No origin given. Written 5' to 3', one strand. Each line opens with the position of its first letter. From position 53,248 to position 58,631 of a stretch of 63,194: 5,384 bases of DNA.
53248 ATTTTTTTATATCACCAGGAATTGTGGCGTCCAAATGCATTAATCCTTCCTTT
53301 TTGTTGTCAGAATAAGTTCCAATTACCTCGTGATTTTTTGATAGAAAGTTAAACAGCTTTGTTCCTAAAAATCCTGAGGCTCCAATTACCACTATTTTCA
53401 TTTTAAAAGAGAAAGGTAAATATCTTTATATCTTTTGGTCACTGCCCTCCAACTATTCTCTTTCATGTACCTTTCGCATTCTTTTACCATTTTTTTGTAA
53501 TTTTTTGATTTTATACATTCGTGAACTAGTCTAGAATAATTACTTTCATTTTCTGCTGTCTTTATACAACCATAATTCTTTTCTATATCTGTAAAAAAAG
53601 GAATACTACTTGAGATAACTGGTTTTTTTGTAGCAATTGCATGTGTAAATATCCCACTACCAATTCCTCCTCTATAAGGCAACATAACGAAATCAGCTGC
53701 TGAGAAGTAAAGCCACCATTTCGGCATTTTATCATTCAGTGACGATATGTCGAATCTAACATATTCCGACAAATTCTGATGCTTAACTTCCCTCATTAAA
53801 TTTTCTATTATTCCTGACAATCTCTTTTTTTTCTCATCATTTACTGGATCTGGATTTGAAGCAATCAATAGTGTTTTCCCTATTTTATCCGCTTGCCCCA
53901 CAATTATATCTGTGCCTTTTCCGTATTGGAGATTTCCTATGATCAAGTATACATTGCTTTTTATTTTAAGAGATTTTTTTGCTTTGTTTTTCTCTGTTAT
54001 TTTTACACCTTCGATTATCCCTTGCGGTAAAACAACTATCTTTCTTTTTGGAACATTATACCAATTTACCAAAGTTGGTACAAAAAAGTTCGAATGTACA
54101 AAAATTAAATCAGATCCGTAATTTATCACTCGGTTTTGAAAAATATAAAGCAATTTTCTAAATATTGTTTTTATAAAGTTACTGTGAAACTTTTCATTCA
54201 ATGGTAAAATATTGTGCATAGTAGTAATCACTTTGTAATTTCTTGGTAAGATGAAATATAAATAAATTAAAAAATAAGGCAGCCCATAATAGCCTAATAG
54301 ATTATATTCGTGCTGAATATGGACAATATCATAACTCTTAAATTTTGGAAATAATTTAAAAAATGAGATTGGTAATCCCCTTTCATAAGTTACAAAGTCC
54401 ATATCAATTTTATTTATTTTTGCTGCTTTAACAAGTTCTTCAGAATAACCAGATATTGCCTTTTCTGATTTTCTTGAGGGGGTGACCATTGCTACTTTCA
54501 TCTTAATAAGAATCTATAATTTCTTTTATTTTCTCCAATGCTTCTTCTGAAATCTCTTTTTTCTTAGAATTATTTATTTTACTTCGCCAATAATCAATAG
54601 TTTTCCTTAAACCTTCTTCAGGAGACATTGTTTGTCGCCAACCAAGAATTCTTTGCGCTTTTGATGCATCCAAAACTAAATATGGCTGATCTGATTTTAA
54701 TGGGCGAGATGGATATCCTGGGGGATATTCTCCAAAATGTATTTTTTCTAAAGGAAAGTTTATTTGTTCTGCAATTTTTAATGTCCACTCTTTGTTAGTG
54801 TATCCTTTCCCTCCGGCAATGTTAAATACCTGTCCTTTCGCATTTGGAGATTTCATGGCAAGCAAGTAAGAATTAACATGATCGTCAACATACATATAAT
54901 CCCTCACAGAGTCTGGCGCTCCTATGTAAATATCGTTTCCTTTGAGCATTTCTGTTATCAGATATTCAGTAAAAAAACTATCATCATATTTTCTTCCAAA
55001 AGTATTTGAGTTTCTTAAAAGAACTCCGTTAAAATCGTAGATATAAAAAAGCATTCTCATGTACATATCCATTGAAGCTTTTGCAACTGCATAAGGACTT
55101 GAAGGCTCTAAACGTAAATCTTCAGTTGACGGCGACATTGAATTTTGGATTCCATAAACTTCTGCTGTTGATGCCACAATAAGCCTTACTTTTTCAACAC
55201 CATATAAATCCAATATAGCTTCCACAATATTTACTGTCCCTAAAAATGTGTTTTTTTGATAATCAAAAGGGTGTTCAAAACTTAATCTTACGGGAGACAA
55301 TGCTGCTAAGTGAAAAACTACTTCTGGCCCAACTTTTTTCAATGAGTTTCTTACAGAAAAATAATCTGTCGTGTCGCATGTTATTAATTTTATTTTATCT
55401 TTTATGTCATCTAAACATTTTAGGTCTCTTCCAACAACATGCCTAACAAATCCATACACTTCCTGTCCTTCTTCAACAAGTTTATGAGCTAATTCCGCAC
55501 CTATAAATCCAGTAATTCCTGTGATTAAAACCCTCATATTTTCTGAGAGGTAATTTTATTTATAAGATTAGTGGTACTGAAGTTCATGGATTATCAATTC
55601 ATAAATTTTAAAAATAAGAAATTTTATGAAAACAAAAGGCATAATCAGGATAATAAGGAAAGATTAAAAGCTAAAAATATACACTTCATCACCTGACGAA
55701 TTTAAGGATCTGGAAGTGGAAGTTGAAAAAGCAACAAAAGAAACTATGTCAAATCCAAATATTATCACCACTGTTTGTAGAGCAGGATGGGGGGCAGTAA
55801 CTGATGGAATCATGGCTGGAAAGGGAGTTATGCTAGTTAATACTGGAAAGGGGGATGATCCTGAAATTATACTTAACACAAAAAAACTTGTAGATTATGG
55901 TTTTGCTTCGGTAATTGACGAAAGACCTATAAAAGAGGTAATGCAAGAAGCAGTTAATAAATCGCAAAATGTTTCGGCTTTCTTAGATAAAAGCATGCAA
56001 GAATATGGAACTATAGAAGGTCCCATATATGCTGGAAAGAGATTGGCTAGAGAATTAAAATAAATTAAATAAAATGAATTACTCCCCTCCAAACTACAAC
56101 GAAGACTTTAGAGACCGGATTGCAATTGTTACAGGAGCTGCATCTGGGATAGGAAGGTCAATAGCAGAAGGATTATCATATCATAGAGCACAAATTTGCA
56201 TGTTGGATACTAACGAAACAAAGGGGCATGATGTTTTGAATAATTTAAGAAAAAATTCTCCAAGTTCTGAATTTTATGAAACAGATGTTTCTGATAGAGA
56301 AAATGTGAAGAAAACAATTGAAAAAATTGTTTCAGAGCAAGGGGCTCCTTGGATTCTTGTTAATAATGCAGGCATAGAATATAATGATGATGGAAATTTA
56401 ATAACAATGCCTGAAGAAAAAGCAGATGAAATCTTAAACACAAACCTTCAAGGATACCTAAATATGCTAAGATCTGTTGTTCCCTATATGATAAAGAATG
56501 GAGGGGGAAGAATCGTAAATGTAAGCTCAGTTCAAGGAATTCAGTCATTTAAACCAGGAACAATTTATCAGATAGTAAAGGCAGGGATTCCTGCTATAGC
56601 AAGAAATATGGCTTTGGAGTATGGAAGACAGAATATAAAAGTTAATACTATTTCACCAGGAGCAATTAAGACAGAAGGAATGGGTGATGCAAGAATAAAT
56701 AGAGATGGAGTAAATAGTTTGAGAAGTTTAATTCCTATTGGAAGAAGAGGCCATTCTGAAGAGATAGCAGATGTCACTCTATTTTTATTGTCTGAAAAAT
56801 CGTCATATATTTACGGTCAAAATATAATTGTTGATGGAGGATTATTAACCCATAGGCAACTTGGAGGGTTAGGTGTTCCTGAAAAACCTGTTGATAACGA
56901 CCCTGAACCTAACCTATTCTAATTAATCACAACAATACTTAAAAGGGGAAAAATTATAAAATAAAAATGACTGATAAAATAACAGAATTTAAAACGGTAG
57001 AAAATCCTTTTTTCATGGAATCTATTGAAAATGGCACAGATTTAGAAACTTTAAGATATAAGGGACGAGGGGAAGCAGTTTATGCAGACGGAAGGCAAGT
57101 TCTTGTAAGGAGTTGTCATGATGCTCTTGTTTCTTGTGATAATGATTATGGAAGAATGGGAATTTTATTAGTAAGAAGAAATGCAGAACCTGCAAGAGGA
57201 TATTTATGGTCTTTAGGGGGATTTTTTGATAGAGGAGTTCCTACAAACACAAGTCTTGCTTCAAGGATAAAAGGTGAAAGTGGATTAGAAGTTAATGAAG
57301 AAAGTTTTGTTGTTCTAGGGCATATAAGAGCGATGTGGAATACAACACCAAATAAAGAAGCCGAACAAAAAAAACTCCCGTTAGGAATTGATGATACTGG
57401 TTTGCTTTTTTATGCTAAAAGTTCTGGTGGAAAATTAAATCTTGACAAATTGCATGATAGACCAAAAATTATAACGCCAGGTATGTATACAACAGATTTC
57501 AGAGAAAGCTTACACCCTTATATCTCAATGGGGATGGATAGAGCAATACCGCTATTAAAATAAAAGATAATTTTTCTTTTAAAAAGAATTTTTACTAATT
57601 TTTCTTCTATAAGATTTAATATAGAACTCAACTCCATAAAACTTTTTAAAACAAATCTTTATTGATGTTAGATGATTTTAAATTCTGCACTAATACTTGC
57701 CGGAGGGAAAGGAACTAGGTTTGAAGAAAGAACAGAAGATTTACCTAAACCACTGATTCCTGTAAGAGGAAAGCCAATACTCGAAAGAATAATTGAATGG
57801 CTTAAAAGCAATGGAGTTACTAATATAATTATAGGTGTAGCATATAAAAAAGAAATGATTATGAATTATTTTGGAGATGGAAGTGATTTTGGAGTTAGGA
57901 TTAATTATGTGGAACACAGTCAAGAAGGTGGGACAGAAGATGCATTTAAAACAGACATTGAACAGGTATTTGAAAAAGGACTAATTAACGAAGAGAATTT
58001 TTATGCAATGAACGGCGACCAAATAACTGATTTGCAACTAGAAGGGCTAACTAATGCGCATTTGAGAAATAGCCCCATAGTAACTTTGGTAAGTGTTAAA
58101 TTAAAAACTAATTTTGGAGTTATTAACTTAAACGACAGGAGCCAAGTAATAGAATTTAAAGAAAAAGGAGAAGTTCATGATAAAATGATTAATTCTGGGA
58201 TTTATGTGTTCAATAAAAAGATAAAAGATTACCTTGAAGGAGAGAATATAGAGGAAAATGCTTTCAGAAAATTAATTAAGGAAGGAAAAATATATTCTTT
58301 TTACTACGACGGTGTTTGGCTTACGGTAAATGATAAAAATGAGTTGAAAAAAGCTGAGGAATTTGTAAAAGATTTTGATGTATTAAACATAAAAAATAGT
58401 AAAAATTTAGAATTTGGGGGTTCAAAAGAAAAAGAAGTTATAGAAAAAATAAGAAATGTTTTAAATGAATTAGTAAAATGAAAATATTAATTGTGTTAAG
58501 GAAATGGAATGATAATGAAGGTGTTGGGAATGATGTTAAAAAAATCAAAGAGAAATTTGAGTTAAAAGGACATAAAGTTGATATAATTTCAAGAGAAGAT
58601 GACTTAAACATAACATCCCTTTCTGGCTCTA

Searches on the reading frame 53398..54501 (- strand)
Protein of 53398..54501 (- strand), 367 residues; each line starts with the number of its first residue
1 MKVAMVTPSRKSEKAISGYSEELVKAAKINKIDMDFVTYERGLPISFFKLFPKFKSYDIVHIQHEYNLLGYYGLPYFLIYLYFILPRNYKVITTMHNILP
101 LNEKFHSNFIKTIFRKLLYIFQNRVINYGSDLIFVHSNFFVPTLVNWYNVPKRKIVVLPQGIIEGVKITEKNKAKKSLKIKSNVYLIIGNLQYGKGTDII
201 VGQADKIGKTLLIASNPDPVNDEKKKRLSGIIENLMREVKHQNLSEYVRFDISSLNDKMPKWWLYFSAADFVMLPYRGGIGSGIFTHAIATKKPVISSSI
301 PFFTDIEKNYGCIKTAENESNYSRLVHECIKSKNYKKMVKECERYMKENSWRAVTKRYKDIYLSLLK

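Call 8: search_protein_families(library=pfam, proteins=[window:53398-54501:-], max_evalue=0.01)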
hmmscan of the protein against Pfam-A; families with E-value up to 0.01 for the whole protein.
window:53398-54501:- (367 aa): 2 families
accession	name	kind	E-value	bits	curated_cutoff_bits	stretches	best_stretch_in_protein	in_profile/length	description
PF13439.12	Glyco_transf_4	-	1.1e-08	35.8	28.5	1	48-162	62-166/170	Glycosyltransferase Family 4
PF00534.26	Glycos_transf_1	-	0.00095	19.2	26.4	1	170-340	3-166/172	Glycosyl transferases group 1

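Call 84: search_protein_families(library=ncbifam, proteins=[window:53398-54501:-], max_evalue=0.00001)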
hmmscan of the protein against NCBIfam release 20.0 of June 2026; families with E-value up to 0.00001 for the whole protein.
window:53398-54501:- (367 aa): 2 families
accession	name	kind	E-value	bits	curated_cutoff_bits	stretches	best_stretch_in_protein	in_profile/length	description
NF049987.1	DaglGlyslTfaseDgs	equivalog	2.3e-06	26.8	500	1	266-366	229-328/332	processive diacylglycerol alpha-glucosyltransferase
NF038295.1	EPS_HpsP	equivalog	3.6e-06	26.2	550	1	148-365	172-387/388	hormogonium polysaccharide biosynthesis glycosyltransferase HpsP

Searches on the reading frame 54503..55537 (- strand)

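Call 8: search_protein_families(library=pfam, proteins=[window:54503-55537:-], max_evalue=0.01)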
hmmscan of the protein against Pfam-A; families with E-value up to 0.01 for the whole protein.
window:54503-55537:- (344 aa): 9 families
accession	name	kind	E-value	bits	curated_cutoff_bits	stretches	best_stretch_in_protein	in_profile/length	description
PF16363.11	GDP_Man_Dehyd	-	2e-58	198.9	27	1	4-313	1-332/332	GDP-mannose 4,6 dehydratase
PF01370.27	Epimerase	-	1.3e-49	169.2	20.9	1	3-241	1-240/240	NAD dependent epimerase/dehydratase family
PF01073.25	3Beta_HSD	-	9.1e-13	48.3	22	1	4-242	1-243/280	3-beta hydroxysteroid dehydrogenase/isomerase family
PF04321.23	RmlD_sub_bind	-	7.5e-11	42.1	27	1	1-189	1-160/287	RmlD substrate binding domain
PF02719.21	Polysacc_synt_2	-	1.6e-08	34.5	20.2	1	3-120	1-126/293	Polysaccharide biosynthesis protein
PF13460.12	NAD_binding_10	-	3e-05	24.4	27.2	1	7-161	1-132/184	NAD(P)H-binding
PF00106.31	adh_short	-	0.00012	22.1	26.6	1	3-69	3-71/195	short chain dehydrogenase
PF08659.16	KR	-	0.0076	16.6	22.6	0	3-71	3-77/180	KR domain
PF07993.18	NAD_binding_4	-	0.0083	15.7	20.1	0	5-33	1-32/258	Male sterility protein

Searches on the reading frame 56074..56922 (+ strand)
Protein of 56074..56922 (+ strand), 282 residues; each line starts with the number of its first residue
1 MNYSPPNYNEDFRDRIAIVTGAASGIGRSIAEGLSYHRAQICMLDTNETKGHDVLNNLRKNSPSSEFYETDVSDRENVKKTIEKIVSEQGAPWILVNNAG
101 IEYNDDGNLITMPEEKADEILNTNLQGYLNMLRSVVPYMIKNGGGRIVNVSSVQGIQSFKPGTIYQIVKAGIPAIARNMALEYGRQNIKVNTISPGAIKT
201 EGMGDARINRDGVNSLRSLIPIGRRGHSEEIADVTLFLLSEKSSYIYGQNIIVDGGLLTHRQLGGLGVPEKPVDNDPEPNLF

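Call 8: search_protein_families(library=pfam, proteins=[window:56074-56922:+], max_evalue=0.01)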
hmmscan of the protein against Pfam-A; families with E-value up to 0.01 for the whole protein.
window:56074-56922:+ (282 aa): 5 families
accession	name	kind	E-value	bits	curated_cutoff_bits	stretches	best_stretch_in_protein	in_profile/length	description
PF13561.12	adh_short_C2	-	2.2e-58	198.1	27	1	21-257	1-235/236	Enoyl-(Acyl carrier protein) reductase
PF00106.31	adh_short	-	9.1e-49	166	26.6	1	16-206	2-190/195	short chain dehydrogenase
PF08659.16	KR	-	9e-07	29.4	22.6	1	18-136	4-124/180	KR domain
PF23441.1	SDR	-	2.9e-05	24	27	1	148-258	143-256/258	SDR-like rossmann domain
PF01370.27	Epimerase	-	3.8e-05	23.7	20.9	1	18-184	2-161/240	NAD dependent epimerase/dehydratase family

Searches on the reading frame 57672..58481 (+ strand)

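Call 8: search_protein_families(library=pfam, proteins=[window:57672-58481:+], max_evalue=0.01)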
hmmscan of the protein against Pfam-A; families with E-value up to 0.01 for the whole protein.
window:57672-58481:+ (269 aa): 3 families
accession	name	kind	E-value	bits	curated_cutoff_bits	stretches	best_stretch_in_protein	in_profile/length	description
PF00483.29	NTP_transferase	-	1.8e-31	110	21.2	1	6-229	2-239/245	Nucleotidyl transferase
PF12804.13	NTP_transf_3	-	1.7e-09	38.5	27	1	6-60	1-50/160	MobA-like NTP transferase domain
PF01128.25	IspD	-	0.004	17.4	27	1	6-61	3-57/221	2-C-methyl-D-erythritol 4-phosphate cytidylyltransferase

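Call 84: search_protein_families(library=ncbifam, proteins=[window:57672-58481:+], max_evalue=0.00001)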
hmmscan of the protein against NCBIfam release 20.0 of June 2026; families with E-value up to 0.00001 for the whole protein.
window:57672-58481:+ (269 aa): 29 families (the best 25 are shown)
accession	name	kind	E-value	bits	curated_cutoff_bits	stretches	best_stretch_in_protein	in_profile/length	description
TIGR03992.1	Arch_glmU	subfamily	2.2e-38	132.2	292.1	1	5-230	2-225/393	bifunctional sugar-1-phosphate nucleotidylyltransferase/acetyltransferase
NF052502.1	man1P_GTase_Rv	exception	2.6e-35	121.9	440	1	5-224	2-222/352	mannose-1-phosphate guanylyltransferase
NF049965.1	GlMnHpPGnyltfHddC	equivalog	1.8e-32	112.7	300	1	5-209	2-202/221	D-glycero-D-manno-heptose 1-phosphate guanosyltransferase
TIGR02623.1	G1P_cyt_trans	equivalog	6e-29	101.2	300.25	1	6-226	3-242/255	glucose-1-phosphate cytidylyltransferase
NF045761.1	NAMPUrTaseMurU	equivalog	1.7e-28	100.1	250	1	6-230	3-225/226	N-acetylmuramate alpha-1-phosphate uridylyltransferase MurU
NF041313.1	UDPGP_AglF_Halo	equivalog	7.2e-27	94.3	400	1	6-229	3-231/234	UTP--glucose-1-phosphate uridylyltransferase AglF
TIGR01208.1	rmlA_long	equivalog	4.2e-23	81.8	320.25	1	6-234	2-236/353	glucose-1-phosphate thymidylyltransferase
NF041173.1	Sug_nt_acttase_Thmprot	equivalog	1.4e-19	70.4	600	1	6-228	3-223/405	bifunctional sugar-1-phosphate nucleotidylyltransferase/acetyltransferase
NF003670.0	PRK05293.1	equivalog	5.6e-17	61.7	470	1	6-244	7-271/382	glucose-1-phosphate adenylyltransferase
TIGR01207.1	rmlA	equivalog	2e-16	59.9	360.65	1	7-188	3-183/286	glucose-1-phosphate thymidylyltransferase RfbA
TIGR01173.1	glmU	equivalog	7.1e-16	58.1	366.85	1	5-189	2-182/452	bifunctional UDP-N-acetylglucosamine diphosphorylase/glucosamine-1-phosphate N-acetyltransferase GlmU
TIGR02091.1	glgC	equivalog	2.2e-15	56.6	424.9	1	6-219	3-246/364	glucose-1-phosphate adenylyltransferase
NF010940.0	PRK14360.1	equivalog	8.9e-13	47.6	602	1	7-183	5-179/452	bifunctional UDP-N-acetylglucosamine diphosphorylase/glucosamine-1-phosphate N-acetyltransferase GlmU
NF001947.0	PRK00725.1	subfamily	2.4e-12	46.4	470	1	6-192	19-228/426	glucose-1-phosphate adenylyltransferase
NF010934.1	PRK14354.1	equivalog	8e-12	44.4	450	1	6-184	2-177/447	bifunctional UDP-N-acetylglucosamine diphosphorylase/glucosamine-1-phosphate N-acetyltransferase GlmU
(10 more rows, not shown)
